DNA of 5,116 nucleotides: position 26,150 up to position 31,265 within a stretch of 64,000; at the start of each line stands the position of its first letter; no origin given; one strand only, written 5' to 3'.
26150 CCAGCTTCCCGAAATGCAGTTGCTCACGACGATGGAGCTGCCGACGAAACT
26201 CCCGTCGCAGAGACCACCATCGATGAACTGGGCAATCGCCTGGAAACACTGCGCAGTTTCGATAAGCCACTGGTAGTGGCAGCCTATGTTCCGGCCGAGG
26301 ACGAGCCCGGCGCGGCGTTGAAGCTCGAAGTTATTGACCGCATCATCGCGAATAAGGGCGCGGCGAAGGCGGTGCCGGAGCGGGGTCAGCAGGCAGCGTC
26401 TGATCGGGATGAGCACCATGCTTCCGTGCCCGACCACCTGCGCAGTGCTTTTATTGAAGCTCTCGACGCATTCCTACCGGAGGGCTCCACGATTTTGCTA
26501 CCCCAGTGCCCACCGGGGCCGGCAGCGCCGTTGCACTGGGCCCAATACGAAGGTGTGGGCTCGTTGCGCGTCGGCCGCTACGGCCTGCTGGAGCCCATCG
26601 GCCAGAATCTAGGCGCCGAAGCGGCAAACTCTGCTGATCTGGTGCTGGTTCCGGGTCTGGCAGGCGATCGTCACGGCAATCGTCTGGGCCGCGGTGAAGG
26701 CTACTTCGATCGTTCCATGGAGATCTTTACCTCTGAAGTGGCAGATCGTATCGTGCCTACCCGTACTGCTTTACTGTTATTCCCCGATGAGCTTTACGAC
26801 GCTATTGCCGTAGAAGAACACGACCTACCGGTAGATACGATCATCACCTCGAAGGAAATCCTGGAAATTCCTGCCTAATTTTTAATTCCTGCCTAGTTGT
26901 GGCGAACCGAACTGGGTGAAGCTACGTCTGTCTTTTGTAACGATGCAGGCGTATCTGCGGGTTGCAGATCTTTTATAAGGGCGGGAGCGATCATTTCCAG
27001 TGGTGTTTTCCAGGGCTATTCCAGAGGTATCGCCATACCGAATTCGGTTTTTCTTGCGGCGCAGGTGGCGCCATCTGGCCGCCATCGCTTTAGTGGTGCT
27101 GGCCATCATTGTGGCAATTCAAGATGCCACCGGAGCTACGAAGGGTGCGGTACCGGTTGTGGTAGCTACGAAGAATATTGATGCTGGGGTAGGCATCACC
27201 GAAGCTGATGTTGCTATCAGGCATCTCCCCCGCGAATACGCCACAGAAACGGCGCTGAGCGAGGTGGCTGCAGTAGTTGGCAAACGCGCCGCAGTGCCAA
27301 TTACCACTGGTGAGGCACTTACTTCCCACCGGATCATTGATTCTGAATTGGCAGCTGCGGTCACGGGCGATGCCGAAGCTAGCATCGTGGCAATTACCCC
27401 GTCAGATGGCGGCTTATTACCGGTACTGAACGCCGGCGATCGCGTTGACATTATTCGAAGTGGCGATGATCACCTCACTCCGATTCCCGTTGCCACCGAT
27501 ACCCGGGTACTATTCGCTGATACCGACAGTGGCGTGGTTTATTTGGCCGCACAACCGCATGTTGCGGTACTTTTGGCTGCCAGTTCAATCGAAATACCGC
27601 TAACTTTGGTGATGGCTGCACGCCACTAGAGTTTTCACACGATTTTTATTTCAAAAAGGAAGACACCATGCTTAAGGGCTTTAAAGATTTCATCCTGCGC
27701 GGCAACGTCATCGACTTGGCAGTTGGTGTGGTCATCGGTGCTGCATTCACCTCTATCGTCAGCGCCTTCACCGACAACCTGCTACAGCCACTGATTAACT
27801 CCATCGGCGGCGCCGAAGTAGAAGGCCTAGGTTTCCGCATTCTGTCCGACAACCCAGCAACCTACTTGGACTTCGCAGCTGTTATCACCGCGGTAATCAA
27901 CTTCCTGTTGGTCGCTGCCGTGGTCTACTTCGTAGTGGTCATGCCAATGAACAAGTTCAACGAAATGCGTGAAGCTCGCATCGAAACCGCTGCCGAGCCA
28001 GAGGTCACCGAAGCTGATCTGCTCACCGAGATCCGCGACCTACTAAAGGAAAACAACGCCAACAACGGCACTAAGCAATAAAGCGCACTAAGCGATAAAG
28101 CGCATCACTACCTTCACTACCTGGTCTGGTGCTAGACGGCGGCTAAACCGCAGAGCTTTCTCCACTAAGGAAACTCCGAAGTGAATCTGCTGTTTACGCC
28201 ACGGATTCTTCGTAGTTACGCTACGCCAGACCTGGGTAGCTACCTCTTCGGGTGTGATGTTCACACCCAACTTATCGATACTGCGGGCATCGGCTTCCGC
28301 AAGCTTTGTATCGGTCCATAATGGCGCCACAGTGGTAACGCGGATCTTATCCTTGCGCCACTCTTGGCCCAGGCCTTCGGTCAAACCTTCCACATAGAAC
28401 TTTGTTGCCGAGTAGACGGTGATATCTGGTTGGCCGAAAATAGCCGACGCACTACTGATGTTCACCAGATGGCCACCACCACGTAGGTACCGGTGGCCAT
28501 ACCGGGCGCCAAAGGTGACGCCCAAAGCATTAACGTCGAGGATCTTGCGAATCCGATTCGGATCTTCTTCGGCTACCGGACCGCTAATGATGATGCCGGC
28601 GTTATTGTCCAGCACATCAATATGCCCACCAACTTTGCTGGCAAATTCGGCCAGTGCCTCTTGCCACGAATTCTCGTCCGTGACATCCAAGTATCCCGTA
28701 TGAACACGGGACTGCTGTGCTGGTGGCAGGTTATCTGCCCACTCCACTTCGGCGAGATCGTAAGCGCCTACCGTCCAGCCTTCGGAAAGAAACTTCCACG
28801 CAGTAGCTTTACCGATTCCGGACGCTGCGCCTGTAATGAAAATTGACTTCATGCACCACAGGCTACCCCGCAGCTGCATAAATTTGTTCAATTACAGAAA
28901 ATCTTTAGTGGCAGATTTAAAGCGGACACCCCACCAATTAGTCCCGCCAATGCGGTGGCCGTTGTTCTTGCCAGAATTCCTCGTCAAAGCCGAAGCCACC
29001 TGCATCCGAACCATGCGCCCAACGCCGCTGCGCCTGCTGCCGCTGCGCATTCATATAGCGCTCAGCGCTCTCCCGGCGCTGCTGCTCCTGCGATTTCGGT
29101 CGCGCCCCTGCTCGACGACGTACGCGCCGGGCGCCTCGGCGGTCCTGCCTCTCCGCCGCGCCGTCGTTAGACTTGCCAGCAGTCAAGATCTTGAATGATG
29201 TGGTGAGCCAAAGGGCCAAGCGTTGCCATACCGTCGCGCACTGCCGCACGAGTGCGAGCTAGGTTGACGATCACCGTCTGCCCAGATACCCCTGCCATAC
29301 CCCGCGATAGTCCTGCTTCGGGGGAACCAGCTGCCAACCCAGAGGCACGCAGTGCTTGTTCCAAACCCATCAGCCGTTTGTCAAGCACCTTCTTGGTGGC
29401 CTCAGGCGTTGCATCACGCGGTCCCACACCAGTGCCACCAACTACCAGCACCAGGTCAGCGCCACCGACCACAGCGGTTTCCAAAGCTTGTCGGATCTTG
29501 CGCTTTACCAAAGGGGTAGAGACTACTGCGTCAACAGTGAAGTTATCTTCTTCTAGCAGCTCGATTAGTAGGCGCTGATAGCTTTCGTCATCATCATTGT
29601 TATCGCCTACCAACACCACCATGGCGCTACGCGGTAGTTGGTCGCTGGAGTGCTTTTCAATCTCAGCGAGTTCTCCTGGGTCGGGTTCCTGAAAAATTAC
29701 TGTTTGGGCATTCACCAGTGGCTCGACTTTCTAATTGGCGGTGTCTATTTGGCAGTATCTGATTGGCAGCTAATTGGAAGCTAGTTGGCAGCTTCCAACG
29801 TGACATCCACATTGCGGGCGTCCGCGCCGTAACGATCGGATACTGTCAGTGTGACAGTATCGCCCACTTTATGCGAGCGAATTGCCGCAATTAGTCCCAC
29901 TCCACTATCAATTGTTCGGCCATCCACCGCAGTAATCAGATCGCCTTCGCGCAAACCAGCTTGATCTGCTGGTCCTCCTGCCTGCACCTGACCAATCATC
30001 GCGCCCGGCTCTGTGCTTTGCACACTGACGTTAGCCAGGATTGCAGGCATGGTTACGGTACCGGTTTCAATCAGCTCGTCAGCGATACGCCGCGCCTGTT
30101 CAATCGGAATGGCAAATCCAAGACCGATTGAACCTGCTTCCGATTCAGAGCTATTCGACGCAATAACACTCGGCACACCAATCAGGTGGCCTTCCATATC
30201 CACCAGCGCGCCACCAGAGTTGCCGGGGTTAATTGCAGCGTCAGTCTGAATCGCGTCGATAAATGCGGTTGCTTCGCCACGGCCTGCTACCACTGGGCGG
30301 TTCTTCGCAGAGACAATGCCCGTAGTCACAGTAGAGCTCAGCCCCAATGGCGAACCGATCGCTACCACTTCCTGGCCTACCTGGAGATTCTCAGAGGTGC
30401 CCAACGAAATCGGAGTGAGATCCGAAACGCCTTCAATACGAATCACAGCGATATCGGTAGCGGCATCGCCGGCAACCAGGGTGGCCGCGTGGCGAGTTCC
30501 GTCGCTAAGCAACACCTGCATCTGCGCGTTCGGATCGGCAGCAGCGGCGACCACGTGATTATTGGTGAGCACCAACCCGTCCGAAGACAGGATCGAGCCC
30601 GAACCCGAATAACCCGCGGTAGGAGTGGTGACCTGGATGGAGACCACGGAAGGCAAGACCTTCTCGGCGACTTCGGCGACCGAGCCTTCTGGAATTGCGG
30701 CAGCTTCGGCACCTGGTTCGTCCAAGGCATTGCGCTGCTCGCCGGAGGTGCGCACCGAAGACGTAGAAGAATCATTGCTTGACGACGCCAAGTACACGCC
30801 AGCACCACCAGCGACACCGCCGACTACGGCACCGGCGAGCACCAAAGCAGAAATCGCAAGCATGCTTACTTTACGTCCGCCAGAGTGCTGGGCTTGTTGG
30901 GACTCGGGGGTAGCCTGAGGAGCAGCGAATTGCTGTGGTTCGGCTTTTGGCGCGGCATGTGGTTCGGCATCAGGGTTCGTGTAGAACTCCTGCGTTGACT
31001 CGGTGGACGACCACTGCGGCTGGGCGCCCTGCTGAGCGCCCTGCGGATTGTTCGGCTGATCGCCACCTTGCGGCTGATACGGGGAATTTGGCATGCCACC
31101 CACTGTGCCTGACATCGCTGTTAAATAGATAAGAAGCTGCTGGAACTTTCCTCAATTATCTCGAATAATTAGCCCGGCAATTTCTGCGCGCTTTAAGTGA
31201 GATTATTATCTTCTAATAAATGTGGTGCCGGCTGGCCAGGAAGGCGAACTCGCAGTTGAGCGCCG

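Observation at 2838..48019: Pervasive short tandem duplications that copy the last codons plus the stop codon of genes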

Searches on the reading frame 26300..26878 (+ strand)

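Call 5: search_protein_families(library=pfam, proteins=[window:26300-26878:+])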
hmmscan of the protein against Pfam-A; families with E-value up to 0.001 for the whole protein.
window:26300-26878:+ (192 aa): 1 family
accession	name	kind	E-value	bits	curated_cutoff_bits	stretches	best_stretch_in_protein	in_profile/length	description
PF01812.26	5-FTHF_cyc-lig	-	1e-24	88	27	1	55-183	59-185/186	5-formyltetrahydrofolate cyclo-ligase family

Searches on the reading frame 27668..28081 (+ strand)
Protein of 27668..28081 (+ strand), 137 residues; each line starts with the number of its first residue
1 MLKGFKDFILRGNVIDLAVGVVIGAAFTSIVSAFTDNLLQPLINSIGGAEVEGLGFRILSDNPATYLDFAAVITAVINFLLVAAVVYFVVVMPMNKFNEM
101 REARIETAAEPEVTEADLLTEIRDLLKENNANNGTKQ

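Call 5: search_protein_families(library=pfam, proteins=[window:27668-28081:+])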
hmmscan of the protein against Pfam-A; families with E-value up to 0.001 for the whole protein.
window:27668-28081:+ (137 aa): 1 family
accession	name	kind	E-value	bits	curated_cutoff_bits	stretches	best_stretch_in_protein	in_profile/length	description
PF01741.23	MscL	-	4.6e-38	130.8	27.4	1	1-127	1-123/123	Large-conductance mechanosensitive channel, MscL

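Call 6: find_encoding_contigs(protein=window:27668-28081:+, flank=10000, max_places=10)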
Protein window:27668-28081:+ (137 aa): 4 contigs read that carry it; 2 places shown.
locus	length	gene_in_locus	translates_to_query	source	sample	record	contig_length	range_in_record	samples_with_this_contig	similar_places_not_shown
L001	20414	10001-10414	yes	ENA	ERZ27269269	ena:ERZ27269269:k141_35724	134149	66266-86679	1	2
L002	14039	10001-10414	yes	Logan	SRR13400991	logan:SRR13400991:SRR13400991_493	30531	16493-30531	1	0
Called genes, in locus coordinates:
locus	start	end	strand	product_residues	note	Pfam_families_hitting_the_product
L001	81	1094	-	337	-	PF00590:TP_methylase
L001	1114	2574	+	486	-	PF02366:PMT, PF13231:PMT_2 (weak), PF16192:PMT_4TMC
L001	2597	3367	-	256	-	PF13490:zf-HC2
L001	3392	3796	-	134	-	PF07681:DoxX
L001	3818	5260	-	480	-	PF28211:GlpR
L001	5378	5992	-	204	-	PF13302:Acetyltransf_3, PF13420:Acetyltransf_4, PF00583:Acetyltransf_1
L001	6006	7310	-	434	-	PF03453:MoeA_N, PF00994:MoCF_biosynth, PF03454:MoeA_C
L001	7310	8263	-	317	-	PF00483:NTP_transferase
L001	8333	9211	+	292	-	PF01812:5-FTHF_cyc-lig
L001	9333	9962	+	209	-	PF08666:SAF, PF13144:ChapFlgA (faint)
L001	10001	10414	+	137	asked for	PF01741:MscL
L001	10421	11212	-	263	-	PF00106:adh_short, PF08659:KR (weak), PF13561:adh_short_C2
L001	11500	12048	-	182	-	PF00994:MoCF_biosynth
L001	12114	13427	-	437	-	PF00089:Trypsin, PF13365:Trypsin_2, PF00595:PDZ, PF13180:PDZ_2, PF17820:PDZ_6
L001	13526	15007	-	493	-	PF00672:HAMP, PF00512:HisKA, PF02518:HATPase_c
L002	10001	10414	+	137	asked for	PF01741:MscL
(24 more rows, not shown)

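Call 21: find_homologous_proteins(query=window:27668-28081:+, max_evalue=1e-20)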
Query window:27668-28081:+ (137 aa): 3809 proteins with E <= 1e-20 among 8000 candidates; the best 120 are listed.
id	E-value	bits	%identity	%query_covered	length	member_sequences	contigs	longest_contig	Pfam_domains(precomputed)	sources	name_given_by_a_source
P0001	4.1e-79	281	100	100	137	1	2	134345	PF01741.24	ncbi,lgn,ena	-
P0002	5.9e-64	232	80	99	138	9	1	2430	PF01741.24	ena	-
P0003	7.6e-64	232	83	96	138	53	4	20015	PF01741.24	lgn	-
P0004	9.6e-64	231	84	96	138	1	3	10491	PF01741.24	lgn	-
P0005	2.9e-63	230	84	95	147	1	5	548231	PF01741.24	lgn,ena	-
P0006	6.1e-63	229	82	97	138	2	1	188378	PF01741.24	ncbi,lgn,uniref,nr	ncbi:MAG: large-conductance mechanosensitive channel protein MscL [Corynebacterium sp.]|uniref:large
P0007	7.4e-63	229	79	99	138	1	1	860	PF01741.24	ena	-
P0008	1.8e-61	224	79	99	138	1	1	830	PF01741.24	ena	-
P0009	6.5e-61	222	82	95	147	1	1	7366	PF01741.24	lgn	-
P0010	2.2e-60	221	80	95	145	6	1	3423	PF01741.24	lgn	-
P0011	5.4e-60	219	80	96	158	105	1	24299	PF01741.24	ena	-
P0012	9.9e-60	218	80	96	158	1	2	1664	PF01741.24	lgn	-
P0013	2.4e-59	217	78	96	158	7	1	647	PF01741.24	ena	-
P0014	1.1e-58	215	77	96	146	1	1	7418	PF01741.24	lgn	-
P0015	1.1e-58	215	77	96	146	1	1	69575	PF01741.24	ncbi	ncbi:large-conductance mechanosensitive channel protein MscL [Corynebacterium freneyi]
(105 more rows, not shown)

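Call 22: find_encoding_contigs(protein=P0005, flank=10000, max_places=2)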
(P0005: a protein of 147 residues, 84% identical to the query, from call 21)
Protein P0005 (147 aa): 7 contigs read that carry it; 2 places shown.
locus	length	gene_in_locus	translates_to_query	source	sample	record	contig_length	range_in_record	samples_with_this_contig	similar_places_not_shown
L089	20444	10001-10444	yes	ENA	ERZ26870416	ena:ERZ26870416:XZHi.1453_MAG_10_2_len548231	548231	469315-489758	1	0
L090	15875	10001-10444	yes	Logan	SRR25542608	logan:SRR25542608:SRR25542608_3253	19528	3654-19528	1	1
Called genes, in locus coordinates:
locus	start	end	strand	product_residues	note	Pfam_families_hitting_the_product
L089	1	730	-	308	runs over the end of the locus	PF00590:TP_methylase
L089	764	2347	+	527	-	PF02366:PMT (weak), PF13231:PMT_2, PF16192:PMT_4TMC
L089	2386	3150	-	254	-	PF13490:zf-HC2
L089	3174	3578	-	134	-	PF07681:DoxX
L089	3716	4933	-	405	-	PF28211:GlpR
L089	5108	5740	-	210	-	PF13302:Acetyltransf_3, PF13420:Acetyltransf_4, PF00583:Acetyltransf_1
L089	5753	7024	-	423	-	PF03453:MoeA_N, PF00994:MoCF_biosynth, PF03454:MoeA_C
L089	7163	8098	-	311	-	PF00483:NTP_transferase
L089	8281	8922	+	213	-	PF01812:5-FTHF_cyc-lig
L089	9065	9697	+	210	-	PF08666:SAF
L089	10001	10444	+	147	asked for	PF01741:MscL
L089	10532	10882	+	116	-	-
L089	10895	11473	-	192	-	PF00994:MoCF_biosynth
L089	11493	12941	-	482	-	PF00089:Trypsin, PF13365:Trypsin_2, PF00595:PDZ (weak), PF13180:PDZ_2, PF17820:PDZ_6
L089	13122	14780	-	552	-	PF00672:HAMP, PF00512:HisKA, PF02518:HATPase_c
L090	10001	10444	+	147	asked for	PF01741:MscL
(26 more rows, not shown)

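Call 23: find_encoding_contigs(protein=P0006, flank=10000, max_places=2)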
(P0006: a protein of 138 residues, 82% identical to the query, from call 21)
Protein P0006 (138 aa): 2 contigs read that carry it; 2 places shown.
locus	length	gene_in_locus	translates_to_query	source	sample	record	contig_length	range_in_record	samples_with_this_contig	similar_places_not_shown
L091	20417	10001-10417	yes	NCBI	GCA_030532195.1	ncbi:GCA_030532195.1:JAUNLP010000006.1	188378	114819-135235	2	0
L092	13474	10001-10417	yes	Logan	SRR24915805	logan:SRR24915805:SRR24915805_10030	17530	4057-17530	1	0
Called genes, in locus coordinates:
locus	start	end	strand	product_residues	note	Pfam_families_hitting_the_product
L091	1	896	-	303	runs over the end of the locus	PF00590:TP_methylase, PF23016:RsmI_C (faint)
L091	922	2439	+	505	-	PF13231:PMT_2, PF02366:PMT, PF16192:PMT_4TMC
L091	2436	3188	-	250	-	PF13490:zf-HC2 (faint)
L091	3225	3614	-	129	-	PF07681:DoxX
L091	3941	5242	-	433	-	PF28211:GlpR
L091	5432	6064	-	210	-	PF13302:Acetyltransf_3, PF13420:Acetyltransf_4, PF00583:Acetyltransf_1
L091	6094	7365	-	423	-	PF03453:MoeA_N, PF00994:MoCF_biosynth, PF03454:MoeA_C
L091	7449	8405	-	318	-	PF00483:NTP_transferase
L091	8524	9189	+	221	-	PF01812:5-FTHF_cyc-lig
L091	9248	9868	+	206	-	PF08666:SAF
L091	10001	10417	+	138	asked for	PF01741:MscL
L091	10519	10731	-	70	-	-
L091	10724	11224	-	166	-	PF00994:MoCF_biosynth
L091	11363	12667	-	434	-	PF00089:Trypsin, PF13365:Trypsin_2, PF00595:PDZ (weak), PF13180:PDZ_2, PF17820:PDZ_6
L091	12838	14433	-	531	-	PF00672:HAMP, PF00512:HisKA, PF02518:HATPase_c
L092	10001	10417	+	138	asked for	PF01741:MscL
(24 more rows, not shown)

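Call 24: find_encoding_contigs(protein=P0003, flank=10000, max_places=3)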
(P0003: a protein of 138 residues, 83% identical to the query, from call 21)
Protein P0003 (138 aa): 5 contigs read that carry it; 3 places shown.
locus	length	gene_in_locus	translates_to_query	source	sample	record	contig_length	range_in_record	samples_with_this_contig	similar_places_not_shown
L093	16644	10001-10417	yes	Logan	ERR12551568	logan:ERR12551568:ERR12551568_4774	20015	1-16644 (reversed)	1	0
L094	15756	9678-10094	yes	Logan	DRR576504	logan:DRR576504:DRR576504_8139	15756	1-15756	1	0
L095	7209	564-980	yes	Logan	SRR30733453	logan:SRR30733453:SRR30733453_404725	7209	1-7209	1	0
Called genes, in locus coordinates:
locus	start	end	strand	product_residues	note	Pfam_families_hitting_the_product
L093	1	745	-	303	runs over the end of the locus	PF00590:TP_methylase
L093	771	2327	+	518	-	PF13231:PMT_2, PF02366:PMT, PF16192:PMT_4TMC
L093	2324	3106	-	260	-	PF13490:zf-HC2 (weak)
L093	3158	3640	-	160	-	PF07681:DoxX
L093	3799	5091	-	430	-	PF28211:GlpR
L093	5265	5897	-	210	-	PF13302:Acetyltransf_3, PF13420:Acetyltransf_4, PF00583:Acetyltransf_1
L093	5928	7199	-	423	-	PF03453:MoeA_N, PF00994:MoCF_biosynth, PF03454:MoeA_C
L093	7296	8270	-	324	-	PF00483:NTP_transferase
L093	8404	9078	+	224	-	PF01812:5-FTHF_cyc-lig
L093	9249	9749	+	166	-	PF08666:SAF, PF13144:ChapFlgA (faint)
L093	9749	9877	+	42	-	-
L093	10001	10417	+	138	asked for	PF01741:MscL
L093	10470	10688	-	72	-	-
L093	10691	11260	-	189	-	PF00994:MoCF_biosynth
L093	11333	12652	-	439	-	PF00089:Trypsin, PF13365:Trypsin_2, PF00595:PDZ, PF13180:PDZ_2, PF17820:PDZ_6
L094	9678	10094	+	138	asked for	PF01741:MscL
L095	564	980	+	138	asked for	PF01741:MscL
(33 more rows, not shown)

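Call 53: list_cluster_members(proteins=[window:27668-28081:+, window:12761-14038:+, window:29781-31115:-])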
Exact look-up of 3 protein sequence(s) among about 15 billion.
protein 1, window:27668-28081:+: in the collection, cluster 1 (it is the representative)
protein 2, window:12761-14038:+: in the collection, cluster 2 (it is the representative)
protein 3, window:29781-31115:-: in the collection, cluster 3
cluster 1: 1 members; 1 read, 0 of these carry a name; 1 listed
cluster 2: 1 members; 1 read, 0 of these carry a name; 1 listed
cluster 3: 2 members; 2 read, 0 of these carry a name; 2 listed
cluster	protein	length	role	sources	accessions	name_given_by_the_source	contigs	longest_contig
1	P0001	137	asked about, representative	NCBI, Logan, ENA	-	-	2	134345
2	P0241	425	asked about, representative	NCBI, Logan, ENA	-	-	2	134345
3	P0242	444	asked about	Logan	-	-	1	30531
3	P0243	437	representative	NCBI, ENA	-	-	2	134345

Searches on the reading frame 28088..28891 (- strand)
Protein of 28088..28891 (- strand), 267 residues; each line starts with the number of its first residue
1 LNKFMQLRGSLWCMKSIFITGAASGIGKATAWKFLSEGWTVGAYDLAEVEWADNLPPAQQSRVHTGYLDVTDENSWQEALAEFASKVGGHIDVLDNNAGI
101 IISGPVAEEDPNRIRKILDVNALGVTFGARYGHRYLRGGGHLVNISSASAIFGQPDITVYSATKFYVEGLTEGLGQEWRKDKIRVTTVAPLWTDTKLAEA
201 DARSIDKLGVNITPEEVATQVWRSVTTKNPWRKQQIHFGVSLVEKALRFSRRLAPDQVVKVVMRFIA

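Call 5: search_protein_families(library=pfam, proteins=[window:28088-28891:-])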
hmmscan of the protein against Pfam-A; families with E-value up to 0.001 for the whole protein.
window:28088-28891:- (267 aa): 3 families
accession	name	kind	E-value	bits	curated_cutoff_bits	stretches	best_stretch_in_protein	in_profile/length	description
PF00106.31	adh_short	-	2e-39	135.6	26.6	1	15-200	1-189/195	short chain dehydrogenase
PF13561.12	adh_short_C2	-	7.6e-35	121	27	1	21-202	1-185/236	Enoyl-(Acyl carrier protein) reductase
PF08659.16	KR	-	3.8e-06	27.4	22.6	1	18-172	4-161/180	KR domain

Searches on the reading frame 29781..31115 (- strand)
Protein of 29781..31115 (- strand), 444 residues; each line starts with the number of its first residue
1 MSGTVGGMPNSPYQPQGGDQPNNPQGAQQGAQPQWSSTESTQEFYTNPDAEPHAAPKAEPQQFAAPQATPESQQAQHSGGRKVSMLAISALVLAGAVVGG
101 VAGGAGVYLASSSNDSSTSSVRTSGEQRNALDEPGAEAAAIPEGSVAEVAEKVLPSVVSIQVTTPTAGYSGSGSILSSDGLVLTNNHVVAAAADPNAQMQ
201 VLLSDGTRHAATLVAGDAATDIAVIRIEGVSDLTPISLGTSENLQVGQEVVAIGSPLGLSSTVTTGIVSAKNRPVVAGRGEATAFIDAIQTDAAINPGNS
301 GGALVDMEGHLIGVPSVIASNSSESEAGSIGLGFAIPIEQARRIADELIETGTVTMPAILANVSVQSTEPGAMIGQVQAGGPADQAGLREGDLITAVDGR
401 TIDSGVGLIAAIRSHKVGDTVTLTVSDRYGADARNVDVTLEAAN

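Call 5: search_protein_families(library=pfam, proteins=[window:29781-31115:-])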
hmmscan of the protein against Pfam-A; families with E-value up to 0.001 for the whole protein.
window:29781-31115:- (444 aa): 7 families
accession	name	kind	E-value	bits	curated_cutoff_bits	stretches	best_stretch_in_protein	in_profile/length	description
PF13365.12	Trypsin_2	-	3.1e-32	112.7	27.6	1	171-314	1-144/144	Trypsin-like peptidase domain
PF00089.32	Trypsin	-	7.2e-18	65.7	20.6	1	151-339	9-214/220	Trypsin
PF13180.12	PDZ_2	-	4.6e-15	56.1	27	1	363-426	5-68/80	PDZ domain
PF17820.7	PDZ_6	-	1.7e-11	44.1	27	1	374-425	2-52/54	PDZ domain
PF00595.29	PDZ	-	1.2e-08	35.6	23.2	1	364-425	23-80/81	PDZ domain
PF14685.13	PDZ_Tricorn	-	5.5e-05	23.5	25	1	379-438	29-88/88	Tricorn protease PDZ domain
PF10459.15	Peptidase_S46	-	7e-05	22.1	22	0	171-234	49-112/698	Peptidase S46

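Call 8: find_related_loci(query=window:29781-31115:-, collection=genome_contigs, flank=10000)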
Query window:29781-31115:- (444 aa) in genome_contigs; peptide patterns used: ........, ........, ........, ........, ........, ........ (x = any residue, [..] = any of these).
340 stretches matched a pattern; 198 encode a relative of the query (tblastn E <= 1e-3); the best 80 are kept; 80 distinct loci.
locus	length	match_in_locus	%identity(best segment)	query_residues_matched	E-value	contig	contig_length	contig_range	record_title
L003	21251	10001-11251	44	28-440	6e-89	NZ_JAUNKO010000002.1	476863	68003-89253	MAG: Corynebacterium sp. isolate S30M_Sa_49 NODE_2_length_476863_cov_69.827673, whole genome shotgun sequence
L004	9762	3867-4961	48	54-440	1e-83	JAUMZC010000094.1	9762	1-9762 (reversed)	MAG: Corynebacterium sp. isolate S17M_Sa_7 NODE_2705_length_9762_cov_6.134233, whole genome shotgun sequence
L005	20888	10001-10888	54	144-440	6e-82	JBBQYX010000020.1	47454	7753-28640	MAG: Candidatus Nanopelagicales bacterium isolate Co_metawrap_2184 Cmw_2184_k141_4541304_length_47454_cov_15.0000, whole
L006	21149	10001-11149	46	47-440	5e-81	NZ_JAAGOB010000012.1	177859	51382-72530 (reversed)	Phytoactinopolyspora alkaliphila strain CGMCC 4.7225 Scaffold12, whole genome shotgun sequence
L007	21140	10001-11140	47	47-426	7e-80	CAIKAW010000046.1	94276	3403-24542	uncultured bacterium isolate Umea_bin-01319 genome assembly, contig: bin-01319:046/108, whole genome shotgun sequence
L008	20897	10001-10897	51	143-440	4e-78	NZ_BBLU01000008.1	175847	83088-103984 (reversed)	Demequina mangrovi strain NBRC 105856, whole genome shotgun sequence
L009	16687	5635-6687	46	80-440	2e-77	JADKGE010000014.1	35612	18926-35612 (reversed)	MAG: Actinomycetota bacterium isolate Ribe_18-Q3-R11-54_BATAC.412 tig00027889-10-355600, whole genome shotgun sequence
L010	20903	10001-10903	53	143-442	1e-77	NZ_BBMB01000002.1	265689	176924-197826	Demequina subtropica strain NBRC 109396, whole genome shotgun sequence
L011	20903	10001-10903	53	143-442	3e-77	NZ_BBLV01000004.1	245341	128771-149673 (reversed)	Demequina gelatinilytica strain NBRC 109390, whole genome shotgun sequence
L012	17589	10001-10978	46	108-443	4e-77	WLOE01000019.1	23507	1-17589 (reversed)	MAG: Actinomycetota bacterium isolate UFOp-RH-23may17-391 RH-23may17-391-c19, whole genome shotgun sequence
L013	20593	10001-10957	53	130-441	2e-76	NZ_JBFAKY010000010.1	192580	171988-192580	Promicromonospora sp. NPDC050249 NPDC050249_119_B1.ctg-0010, whole genome shotgun sequence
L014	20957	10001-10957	52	130-441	9e-77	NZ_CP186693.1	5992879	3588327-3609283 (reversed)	Promicromonospora sp. MS192 chromosome, complete genome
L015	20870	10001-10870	52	144-430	1e-76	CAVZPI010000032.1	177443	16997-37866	MAG: uncultured Actinomycetes bacterium isolate MFD02832.bin.3.105 genome assembly, contig: contig_6061, whole genome sh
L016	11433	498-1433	52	135-441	2e-76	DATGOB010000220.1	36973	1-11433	MAG TPA_asm: Promicromonospora sp. isolate SMAG_U10358 k141_6406094, whole genome shotgun sequence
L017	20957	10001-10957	52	130-441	1e-76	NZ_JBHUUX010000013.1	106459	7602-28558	Promicromonospora sp. NPDC057138 NPDC057138_T17_B12.ctg-0013, whole genome shotgun sequence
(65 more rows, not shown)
